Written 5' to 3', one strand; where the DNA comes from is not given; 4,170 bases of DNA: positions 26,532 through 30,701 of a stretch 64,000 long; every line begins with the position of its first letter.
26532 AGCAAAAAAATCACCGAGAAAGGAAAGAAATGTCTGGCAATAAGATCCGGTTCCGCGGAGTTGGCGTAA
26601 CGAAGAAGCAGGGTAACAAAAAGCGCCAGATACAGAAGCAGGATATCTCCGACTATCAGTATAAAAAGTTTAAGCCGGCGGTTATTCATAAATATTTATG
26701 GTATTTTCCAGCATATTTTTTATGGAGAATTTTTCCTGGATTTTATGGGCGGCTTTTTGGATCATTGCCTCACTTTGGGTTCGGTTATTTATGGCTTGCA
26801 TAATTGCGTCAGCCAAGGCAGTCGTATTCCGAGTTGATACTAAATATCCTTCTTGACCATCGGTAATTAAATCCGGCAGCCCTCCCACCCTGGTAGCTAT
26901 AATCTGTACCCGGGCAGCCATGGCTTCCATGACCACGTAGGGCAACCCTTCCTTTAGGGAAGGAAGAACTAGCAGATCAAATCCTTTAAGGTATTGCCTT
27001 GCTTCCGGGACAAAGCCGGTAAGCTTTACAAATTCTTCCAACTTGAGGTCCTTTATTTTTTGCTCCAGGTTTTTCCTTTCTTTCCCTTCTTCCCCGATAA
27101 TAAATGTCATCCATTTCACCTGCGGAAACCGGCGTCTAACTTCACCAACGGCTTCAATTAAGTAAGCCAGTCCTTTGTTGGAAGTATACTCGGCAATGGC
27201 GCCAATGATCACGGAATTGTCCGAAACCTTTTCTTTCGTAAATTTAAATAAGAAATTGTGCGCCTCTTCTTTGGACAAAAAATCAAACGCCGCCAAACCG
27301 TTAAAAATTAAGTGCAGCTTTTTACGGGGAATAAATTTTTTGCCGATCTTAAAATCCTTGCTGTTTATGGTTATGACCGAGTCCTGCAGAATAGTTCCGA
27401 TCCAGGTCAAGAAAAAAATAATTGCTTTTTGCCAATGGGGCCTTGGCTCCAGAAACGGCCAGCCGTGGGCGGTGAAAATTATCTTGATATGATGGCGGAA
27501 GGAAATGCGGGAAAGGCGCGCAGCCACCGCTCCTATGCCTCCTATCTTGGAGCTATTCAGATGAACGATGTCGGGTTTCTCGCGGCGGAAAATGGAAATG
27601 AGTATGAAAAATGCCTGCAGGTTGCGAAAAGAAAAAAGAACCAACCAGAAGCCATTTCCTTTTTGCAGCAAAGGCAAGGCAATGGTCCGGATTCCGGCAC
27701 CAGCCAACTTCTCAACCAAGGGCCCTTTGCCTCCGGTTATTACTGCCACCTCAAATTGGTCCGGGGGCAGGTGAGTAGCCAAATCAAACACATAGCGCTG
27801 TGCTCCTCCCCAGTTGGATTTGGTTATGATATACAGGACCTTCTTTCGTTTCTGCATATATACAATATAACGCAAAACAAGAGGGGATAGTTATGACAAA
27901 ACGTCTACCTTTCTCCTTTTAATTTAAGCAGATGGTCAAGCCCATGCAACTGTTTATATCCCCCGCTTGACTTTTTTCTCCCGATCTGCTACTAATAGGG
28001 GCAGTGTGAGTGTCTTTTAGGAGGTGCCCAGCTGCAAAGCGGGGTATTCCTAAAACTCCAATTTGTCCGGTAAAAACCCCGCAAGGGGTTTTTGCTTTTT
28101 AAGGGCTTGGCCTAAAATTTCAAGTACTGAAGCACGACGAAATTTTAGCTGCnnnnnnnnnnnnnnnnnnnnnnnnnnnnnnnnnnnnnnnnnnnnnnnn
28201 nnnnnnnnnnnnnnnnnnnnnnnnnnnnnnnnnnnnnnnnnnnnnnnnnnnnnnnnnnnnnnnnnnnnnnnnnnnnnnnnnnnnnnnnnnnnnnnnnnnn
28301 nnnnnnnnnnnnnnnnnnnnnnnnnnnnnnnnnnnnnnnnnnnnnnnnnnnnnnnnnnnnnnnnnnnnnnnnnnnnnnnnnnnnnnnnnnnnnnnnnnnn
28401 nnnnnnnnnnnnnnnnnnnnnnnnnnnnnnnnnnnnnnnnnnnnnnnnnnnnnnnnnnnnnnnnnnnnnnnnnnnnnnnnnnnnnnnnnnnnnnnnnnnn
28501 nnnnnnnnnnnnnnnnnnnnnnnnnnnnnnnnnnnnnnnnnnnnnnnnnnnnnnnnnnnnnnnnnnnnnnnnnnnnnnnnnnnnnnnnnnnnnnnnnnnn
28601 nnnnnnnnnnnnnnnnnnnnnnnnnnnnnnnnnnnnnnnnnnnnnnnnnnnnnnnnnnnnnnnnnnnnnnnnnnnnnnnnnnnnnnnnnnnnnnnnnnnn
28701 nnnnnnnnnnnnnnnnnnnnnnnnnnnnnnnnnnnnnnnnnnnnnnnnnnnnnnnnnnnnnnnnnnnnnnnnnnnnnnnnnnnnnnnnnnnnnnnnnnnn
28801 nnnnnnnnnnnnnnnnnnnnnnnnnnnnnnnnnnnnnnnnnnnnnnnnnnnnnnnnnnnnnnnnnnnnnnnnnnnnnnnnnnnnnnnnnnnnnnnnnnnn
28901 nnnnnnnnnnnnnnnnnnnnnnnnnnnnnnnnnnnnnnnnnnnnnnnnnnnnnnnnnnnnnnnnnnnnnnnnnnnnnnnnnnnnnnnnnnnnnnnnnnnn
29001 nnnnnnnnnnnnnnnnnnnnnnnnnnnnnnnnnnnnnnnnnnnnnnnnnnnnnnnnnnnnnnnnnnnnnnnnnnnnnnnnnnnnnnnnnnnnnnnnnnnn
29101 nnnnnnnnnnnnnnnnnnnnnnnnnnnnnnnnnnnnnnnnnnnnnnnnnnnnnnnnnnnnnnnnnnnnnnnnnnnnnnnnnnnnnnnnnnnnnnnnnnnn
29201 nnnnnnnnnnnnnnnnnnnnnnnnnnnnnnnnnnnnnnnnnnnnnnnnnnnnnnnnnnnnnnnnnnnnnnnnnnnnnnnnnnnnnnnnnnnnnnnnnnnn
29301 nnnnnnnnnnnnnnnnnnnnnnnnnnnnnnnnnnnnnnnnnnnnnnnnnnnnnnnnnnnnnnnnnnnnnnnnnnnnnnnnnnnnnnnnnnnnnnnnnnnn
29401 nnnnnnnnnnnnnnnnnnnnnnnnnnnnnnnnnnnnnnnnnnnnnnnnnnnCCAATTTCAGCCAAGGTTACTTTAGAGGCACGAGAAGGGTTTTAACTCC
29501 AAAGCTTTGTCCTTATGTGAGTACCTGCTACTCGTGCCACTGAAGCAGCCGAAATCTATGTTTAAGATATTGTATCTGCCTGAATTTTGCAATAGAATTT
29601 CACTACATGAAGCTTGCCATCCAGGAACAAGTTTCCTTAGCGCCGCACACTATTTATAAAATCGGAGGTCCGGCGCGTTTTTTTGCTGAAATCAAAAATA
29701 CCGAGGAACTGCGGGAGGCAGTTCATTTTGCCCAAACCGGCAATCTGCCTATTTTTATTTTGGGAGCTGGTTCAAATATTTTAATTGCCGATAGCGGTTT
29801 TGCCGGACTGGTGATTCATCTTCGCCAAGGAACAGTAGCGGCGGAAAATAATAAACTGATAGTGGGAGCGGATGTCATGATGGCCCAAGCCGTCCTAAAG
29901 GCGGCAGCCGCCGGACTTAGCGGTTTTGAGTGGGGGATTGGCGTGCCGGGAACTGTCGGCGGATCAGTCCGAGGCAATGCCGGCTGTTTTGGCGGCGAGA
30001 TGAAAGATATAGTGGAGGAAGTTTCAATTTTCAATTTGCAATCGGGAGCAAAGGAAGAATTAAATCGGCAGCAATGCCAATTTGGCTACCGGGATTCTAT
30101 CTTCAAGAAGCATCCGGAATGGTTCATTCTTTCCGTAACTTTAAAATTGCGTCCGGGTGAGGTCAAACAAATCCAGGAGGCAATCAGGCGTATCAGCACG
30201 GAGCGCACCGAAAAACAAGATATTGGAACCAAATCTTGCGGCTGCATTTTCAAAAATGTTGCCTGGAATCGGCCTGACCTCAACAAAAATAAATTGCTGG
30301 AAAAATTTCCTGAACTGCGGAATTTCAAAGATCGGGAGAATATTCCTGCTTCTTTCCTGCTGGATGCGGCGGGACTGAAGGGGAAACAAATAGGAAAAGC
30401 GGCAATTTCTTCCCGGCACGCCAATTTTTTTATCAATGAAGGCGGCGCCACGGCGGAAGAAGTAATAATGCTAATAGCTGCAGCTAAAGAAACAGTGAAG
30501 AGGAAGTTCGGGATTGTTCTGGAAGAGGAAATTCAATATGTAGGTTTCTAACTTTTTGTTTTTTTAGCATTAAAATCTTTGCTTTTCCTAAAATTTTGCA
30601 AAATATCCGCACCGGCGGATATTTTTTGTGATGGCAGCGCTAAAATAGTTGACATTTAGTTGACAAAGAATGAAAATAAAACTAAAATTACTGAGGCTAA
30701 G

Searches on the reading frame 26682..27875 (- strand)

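Call 58: search_protein_families(library=pfam, proteins=[window:26682-27875:-], max_evalue=0.00001)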
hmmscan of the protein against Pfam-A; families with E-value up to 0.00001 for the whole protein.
window:26682-27875:- (397 aa): 6 families
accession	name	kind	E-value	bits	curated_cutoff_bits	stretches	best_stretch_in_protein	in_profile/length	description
PF00534.26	Glycos_transf_1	-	8.1e-35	120.3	26.4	1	213-376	7-170/172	Glycosyl transferases group 1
PF13692.12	Glyco_trans_1_4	-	8.5e-35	120.5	27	1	223-364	3-142/142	Glycosyl transferases group 1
PF13439.12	Glyco_transf_4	-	6.5e-18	65.8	28.5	1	22-193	1-165/170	Glycosyltransferase Family 4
PF13579.12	Glyco_trans_4_4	-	9.8e-15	55.7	29.7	1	23-153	1-117/158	Glycosyl transferase 4-like domain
PF20706.3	GT4-conflict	-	7.7e-10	38.7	26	1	219-383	197-372/385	Family 4 Glycosyltransferase in conflict systems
PF13477.12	Glyco_trans_4_2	-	3.3e-08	34.2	23.4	1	26-146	10-117/139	Glycosyl transferase 4-like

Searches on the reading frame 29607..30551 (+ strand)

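Call 58: search_protein_families(library=pfam, proteins=[window:29607-30551:+], max_evalue=0.00001)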
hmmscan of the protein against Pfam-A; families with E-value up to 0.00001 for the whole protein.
window:29607-30551:+ (314 aa): 2 families
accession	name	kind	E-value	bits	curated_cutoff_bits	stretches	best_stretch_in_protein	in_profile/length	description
PF02873.21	MurB_C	-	9.7e-28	96.7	27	1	188-312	1-99/99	UDP-N-acetylenolpyruvoylglucosamine reductase, C-terminal domain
PF01565.28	FAD_binding_4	-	1.1e-16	61.3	26.4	1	25-143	3-130/139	FAD binding domain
